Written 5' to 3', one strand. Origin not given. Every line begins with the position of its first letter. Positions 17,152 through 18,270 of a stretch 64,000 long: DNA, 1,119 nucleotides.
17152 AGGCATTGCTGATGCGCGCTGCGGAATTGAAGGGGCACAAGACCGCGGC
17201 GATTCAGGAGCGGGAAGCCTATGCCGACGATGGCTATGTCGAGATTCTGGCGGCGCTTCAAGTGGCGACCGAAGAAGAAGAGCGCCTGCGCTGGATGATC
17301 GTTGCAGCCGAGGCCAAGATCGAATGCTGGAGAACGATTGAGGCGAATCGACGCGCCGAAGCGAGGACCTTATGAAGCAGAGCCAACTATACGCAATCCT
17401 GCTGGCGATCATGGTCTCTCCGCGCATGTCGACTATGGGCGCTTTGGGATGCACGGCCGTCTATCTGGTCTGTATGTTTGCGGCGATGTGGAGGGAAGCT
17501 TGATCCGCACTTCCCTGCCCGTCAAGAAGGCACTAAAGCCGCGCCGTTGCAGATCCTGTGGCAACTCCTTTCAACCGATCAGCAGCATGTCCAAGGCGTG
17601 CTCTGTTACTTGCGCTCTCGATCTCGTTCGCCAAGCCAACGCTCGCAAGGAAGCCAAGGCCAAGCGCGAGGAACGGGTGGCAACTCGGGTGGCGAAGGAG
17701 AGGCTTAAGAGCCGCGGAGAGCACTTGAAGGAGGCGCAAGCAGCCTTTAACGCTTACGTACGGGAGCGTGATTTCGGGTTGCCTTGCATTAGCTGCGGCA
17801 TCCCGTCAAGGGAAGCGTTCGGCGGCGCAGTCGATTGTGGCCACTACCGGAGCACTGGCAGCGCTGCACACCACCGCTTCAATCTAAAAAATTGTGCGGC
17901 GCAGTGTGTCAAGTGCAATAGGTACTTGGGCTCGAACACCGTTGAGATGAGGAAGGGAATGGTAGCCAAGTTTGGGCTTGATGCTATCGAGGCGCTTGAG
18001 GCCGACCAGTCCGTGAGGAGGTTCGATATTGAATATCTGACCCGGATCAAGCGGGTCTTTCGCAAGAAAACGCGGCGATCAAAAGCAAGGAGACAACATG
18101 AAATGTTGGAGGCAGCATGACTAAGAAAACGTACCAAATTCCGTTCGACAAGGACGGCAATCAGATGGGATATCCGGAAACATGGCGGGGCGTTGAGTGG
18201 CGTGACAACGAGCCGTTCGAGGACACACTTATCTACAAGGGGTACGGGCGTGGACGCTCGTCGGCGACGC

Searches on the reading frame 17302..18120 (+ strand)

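Call 90: search_protein_families(library=phrogs, proteins=[window:17302-18120:+], max_evalue=0.00001)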
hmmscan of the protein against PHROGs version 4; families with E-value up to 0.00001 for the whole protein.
window:17302-18120:+ (272 aa): 3 families
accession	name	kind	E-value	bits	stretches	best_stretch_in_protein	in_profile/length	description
phrog_171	-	DNA, RNA and nucleotide metabolism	4.2e-72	245.2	1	72-266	29-227/452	NinG/ Rap DNA junction specific endonuclease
phrog_5034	-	DNA, RNA and nucleotide metabolism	2.7e-30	106.3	1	131-265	4-135/138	NinG/ Rap DNA junction specific endonuclease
phrog_12986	-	unknown function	1e-29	104.4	1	78-202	4-130/130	-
